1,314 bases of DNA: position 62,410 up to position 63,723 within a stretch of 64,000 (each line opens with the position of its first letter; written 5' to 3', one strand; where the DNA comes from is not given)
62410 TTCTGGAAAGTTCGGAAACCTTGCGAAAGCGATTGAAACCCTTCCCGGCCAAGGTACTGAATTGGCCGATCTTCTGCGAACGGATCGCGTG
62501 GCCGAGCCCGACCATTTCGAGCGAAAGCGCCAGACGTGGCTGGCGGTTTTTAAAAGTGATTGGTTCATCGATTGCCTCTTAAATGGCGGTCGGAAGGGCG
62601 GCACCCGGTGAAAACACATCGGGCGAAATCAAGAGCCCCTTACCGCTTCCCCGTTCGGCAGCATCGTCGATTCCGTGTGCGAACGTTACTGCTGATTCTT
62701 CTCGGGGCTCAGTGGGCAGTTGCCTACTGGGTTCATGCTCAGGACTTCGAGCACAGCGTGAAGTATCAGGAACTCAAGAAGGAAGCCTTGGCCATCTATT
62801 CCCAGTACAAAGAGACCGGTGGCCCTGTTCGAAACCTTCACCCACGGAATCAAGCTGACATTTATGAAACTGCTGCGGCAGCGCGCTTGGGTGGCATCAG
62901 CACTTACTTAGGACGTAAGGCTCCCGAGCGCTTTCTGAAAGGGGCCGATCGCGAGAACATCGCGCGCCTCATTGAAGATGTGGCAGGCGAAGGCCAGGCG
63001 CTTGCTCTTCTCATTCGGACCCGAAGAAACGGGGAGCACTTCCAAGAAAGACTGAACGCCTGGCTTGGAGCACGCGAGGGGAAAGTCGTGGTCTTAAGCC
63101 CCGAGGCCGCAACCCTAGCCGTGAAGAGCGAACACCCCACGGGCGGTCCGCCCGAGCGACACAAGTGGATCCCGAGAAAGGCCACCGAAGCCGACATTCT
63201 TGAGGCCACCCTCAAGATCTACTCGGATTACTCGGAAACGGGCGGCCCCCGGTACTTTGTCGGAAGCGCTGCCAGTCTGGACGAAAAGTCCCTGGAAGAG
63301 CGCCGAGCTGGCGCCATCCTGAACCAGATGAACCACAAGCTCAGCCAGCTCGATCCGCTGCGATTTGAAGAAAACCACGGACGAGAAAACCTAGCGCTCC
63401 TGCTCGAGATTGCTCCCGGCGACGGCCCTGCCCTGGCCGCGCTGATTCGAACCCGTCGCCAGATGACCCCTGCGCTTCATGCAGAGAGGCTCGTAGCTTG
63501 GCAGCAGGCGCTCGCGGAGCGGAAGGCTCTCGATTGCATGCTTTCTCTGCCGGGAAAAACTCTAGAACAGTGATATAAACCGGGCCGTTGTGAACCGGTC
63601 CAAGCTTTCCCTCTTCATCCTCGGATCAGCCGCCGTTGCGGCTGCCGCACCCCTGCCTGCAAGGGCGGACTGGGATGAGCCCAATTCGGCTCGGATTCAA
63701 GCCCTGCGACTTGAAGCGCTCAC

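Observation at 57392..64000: Tandem array of at least five paralogous secreted proteins built from a reiterated ~110-aa helical module of no family I recognise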

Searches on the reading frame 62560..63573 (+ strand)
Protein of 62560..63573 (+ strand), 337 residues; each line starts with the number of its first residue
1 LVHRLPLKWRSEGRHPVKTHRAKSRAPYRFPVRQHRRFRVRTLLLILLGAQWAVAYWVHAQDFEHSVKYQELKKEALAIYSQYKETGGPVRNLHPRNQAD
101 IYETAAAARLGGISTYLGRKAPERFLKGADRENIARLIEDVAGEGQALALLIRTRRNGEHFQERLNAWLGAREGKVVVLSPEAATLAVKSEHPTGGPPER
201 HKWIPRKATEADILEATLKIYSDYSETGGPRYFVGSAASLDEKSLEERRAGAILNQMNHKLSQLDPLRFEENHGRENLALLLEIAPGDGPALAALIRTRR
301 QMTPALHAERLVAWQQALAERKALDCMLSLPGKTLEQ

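Call 3: search_protein_families(library=pfam, proteins=[window:62560-63573:+], max_evalue=1)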
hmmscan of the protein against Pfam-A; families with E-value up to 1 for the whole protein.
window:62560-63573:+ (337 aa): 2 families
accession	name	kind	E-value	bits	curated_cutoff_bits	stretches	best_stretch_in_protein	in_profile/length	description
PF02758.22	PYRIN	-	0.045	14.3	22.9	0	120-154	31-65/76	PAAD/DAPIN/Pyrin domain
PF00615.24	RGS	-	0.058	14.2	23.9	1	53-89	27-63/117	Regulator of G protein signaling domain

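Call 4: search_protein_families(library=ncbifam, proteins=[window:62560-63573:+], max_evalue=1)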
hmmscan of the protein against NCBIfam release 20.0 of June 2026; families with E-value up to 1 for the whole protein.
window:62560-63573:+ (337 aa): 1 family
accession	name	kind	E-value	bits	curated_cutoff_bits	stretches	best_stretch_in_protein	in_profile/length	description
NF008203.0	PRK10963.1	equivalog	0.11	11.9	254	1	64-166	109-212/234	hypothetical protein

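Call 54: predict_structure(alignment_id=A4)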
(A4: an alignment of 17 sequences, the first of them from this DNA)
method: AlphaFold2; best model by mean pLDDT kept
length: 277 residues; sequences in the alignment: 17
mean_pLDDT: 82.4   pTM: 0.47
mean pLDDT of the five models: 82.4, 81.8, 81.7, 80.9, 80.3
residues with pLDDT >= 90: 111; 70-90: 126; 50-70: 18; < 50: 22
segments of 3 or more residues with pLDDT < 50: 127-142, 273-277
pLDDT, mean of each block of 10 residues (from residue 1): 83 96 92 79 89 91 85 93 91 87 92 83 59 33 66 91 89 58 81 88 87 84 91 92 92 94 82 48
secondary structure, 60 per line:
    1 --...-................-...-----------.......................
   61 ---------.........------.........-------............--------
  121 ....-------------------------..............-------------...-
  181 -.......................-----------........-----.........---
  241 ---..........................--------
elements in order: H7-22 H38-60 H70-78 H85-93 H101-112 H121-124 H150-163 H182-204 H216-223 H229-237 H244-269

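Call 71: find_encoding_contigs(protein=window:62608-63570:+, flank=10000, max_places=4)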
Protein seq(321 aa) (321 aa): 2 contigs read that carry it; 1 place shown.
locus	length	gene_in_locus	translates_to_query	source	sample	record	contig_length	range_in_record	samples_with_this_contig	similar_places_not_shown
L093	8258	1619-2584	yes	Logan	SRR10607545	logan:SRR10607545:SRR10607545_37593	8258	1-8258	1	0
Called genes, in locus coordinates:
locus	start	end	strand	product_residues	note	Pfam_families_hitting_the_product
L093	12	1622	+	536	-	-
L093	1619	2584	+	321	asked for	-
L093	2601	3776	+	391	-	-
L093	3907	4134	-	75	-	-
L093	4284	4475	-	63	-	-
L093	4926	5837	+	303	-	-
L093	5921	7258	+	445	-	-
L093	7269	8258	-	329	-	?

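Call 77: search_protein_families(library=padloc, proteins=[window:62608-63573:+, L093:2601-3776:+], max_evalue=0.1)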
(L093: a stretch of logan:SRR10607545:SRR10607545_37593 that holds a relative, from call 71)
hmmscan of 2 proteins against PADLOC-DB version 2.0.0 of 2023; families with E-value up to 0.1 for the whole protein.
window:62608-63573:+ (321 aa): 0 families

L093:2601-3776:+ (391 aa): 0 families

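Call 78: search_protein_families(library=phrogs, proteins=[window:62608-63573:+, L093:2601-3776:+], max_evalue=0.1)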
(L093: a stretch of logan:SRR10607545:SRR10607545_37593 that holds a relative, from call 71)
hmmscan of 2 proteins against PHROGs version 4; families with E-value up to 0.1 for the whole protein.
window:62608-63573:+ (321 aa): 0 families

L093:2601-3776:+ (391 aa): 0 families
